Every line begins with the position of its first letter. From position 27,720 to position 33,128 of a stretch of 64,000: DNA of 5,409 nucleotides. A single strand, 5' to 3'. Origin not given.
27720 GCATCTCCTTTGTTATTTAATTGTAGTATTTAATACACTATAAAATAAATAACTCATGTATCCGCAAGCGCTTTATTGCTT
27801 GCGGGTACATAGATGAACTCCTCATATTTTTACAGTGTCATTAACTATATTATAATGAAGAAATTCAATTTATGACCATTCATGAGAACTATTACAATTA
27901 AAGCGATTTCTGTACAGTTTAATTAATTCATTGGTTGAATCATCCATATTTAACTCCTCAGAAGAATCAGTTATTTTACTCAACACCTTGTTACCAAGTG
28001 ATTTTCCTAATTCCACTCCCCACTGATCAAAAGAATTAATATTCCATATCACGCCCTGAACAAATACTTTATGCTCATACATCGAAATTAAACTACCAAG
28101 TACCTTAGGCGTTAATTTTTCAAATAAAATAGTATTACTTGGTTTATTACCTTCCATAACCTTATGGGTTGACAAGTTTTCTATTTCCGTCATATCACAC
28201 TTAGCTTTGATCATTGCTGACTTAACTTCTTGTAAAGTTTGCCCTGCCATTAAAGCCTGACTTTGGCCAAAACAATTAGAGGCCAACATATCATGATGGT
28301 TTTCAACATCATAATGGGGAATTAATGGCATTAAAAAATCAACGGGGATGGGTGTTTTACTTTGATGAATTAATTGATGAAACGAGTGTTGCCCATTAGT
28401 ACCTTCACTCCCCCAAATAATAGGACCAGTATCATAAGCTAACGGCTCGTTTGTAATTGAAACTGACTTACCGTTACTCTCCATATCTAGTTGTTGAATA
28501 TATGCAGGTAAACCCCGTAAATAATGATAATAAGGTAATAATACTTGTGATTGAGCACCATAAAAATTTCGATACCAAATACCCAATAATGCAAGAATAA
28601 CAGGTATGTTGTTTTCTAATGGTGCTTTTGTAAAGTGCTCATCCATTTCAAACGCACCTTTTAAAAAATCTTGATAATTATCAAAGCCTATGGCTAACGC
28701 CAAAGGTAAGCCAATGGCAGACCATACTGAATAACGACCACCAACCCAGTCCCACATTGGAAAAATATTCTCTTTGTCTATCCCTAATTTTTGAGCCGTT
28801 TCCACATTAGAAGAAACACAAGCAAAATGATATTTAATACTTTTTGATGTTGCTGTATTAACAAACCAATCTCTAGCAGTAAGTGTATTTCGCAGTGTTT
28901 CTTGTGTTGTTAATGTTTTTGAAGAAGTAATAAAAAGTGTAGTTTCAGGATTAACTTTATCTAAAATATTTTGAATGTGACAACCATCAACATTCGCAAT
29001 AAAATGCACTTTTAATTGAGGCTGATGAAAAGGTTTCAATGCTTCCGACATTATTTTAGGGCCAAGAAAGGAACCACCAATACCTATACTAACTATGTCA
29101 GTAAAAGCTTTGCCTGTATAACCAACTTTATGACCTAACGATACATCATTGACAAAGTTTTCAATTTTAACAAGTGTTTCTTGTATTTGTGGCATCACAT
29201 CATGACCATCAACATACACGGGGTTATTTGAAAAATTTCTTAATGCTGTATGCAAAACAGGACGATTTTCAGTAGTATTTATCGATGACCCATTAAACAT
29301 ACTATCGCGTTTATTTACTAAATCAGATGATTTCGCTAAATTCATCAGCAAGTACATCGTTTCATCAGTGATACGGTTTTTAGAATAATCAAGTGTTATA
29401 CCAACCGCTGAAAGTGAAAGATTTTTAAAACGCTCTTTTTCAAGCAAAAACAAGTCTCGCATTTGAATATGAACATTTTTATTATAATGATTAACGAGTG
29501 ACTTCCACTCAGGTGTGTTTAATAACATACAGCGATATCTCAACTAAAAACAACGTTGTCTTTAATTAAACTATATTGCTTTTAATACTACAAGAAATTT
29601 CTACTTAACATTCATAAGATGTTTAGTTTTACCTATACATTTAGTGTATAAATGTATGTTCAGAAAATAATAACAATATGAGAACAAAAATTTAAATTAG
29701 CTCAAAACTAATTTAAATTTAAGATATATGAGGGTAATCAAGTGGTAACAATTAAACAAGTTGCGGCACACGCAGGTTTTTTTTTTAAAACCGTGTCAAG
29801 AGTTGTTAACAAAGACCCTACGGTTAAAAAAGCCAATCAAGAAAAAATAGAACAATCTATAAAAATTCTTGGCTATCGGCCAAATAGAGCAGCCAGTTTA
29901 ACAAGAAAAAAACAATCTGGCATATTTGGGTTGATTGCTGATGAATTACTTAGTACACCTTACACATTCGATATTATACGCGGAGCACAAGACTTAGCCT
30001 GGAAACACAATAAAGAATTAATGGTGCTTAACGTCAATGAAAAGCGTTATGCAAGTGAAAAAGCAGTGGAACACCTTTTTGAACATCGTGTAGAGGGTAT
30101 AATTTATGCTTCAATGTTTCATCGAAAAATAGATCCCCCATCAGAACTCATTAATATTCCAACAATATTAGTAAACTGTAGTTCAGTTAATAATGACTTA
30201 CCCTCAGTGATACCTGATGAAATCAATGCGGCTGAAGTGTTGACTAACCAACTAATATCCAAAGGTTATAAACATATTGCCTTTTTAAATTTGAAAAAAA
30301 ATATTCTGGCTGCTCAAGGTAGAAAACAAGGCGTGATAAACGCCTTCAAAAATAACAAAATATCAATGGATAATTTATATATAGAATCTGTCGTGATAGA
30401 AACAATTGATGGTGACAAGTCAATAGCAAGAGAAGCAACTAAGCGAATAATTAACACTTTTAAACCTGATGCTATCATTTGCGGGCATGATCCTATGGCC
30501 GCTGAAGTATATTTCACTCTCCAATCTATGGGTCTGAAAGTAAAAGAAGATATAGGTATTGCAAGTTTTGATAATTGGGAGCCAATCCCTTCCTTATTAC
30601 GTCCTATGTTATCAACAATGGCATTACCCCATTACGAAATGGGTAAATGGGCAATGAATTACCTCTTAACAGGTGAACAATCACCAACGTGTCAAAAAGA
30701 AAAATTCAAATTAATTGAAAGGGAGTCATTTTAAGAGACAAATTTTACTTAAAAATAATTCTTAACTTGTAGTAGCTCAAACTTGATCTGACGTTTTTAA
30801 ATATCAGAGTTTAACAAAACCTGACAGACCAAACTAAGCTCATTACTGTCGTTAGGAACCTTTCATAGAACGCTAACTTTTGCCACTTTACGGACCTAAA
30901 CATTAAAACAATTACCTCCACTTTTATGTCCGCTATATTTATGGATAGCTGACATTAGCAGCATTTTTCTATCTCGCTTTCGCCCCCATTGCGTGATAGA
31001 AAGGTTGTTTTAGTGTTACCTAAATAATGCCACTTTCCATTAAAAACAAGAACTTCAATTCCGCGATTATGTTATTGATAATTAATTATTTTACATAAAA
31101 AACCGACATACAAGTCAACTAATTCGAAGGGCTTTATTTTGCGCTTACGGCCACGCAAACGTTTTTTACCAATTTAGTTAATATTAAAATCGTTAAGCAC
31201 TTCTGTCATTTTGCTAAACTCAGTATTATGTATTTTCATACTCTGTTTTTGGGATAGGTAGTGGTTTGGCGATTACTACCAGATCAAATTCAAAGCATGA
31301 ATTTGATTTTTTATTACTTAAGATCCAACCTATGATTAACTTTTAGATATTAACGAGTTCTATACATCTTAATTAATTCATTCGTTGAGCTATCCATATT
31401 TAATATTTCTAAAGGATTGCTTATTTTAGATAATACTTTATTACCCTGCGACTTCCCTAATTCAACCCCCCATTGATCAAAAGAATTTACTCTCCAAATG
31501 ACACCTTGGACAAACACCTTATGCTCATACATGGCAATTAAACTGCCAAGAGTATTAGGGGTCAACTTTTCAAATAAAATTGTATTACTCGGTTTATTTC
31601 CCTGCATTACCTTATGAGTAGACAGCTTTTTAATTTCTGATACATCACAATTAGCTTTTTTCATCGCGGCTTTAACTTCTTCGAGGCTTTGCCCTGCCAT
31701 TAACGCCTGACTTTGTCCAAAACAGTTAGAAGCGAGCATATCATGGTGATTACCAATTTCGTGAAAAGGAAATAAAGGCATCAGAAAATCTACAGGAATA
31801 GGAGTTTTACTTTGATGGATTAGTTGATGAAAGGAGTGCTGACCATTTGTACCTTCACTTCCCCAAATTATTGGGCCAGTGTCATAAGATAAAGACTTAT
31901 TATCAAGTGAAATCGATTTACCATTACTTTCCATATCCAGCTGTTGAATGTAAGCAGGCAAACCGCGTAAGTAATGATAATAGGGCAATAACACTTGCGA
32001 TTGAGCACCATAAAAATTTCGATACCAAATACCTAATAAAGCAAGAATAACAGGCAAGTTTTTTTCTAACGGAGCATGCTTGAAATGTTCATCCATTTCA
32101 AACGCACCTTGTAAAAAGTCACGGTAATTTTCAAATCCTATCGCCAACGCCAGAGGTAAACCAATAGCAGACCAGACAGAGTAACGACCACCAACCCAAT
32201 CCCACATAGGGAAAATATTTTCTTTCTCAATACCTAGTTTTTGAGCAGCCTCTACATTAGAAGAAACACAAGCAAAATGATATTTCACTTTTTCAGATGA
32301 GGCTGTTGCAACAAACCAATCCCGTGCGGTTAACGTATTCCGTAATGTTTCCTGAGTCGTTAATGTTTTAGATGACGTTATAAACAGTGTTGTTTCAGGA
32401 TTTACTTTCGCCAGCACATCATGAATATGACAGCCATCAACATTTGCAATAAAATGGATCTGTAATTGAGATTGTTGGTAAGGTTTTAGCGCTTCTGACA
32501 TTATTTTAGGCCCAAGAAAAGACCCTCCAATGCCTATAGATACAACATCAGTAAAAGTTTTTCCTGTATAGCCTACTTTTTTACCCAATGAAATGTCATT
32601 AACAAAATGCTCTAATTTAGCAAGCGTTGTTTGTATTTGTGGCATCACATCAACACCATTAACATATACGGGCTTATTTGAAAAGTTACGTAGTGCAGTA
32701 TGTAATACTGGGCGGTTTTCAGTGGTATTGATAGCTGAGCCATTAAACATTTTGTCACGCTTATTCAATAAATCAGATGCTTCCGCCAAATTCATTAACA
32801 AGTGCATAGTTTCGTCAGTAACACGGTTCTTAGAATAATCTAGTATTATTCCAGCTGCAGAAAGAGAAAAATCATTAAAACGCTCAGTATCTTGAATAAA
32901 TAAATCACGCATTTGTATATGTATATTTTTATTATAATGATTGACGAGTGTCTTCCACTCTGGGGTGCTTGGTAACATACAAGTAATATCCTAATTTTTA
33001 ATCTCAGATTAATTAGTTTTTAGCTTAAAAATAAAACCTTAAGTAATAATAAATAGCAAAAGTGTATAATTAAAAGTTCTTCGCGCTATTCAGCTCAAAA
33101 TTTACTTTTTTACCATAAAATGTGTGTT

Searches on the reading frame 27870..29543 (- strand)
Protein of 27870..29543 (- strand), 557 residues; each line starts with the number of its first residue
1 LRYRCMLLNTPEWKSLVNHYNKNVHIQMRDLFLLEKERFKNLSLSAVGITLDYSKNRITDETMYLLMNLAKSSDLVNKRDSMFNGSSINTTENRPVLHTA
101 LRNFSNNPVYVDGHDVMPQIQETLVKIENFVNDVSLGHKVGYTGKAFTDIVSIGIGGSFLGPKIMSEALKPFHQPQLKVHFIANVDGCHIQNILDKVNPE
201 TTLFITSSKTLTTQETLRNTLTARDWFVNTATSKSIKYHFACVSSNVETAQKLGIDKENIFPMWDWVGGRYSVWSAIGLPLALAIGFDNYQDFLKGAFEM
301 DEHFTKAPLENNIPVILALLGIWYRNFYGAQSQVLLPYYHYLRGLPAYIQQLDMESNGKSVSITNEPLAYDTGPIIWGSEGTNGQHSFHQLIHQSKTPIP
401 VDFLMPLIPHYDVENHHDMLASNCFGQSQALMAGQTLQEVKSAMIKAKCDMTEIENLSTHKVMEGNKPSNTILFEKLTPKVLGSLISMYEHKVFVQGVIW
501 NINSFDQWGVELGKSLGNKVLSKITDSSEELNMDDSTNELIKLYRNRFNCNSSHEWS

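Call 30: search_protein_families(library=pfam, proteins=[window:27870-29543:-])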
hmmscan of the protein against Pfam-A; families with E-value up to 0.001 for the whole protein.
window:27870-29543:- (557 aa): 1 family
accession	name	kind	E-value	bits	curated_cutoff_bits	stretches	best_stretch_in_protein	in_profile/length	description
PF00342.24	PGI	-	4.6e-202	672.4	22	1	52-541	1-486/486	Phosphoglucose isomerase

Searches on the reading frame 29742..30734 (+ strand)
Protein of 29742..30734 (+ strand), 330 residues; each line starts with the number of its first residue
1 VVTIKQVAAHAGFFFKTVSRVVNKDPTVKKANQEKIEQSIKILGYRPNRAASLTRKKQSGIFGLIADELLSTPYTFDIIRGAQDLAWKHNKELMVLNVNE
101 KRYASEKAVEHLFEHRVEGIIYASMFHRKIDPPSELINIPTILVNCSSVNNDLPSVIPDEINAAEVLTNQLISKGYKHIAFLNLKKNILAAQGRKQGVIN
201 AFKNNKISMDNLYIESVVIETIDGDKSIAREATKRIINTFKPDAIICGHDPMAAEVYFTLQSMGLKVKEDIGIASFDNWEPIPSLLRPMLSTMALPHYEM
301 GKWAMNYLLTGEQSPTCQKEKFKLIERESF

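Call 30: search_protein_families(library=pfam, proteins=[window:29742-30734:+])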
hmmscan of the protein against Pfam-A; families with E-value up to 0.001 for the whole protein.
window:29742-30734:+ (330 aa): 3 families
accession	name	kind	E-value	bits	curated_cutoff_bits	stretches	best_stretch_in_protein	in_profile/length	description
PF00532.27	Peripla_BP_1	-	3.6e-29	102.6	22.2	1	63-303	5-252/281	Periplasmic binding proteins and sugar binding domain of LacI family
PF13377.12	Peripla_BP_3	-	2.4e-18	67.2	26.5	1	169-330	2-167/167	Periplasmic binding protein-like domain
PF00356.27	LacI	-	5.3e-11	42.6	27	1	3-48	1-46/46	Bacterial regulatory proteins, lacI family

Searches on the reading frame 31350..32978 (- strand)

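Call 3: search_protein_families(library=pfam, proteins=[window:31350-32978:-])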
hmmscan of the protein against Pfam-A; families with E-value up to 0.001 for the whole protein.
window:31350-32978:- (542 aa): 1 family
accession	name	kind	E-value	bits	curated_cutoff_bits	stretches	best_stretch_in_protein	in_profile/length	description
PF00342.24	PGI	-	3.1e-201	669.7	22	1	47-536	1-486/486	Phosphoglucose isomerase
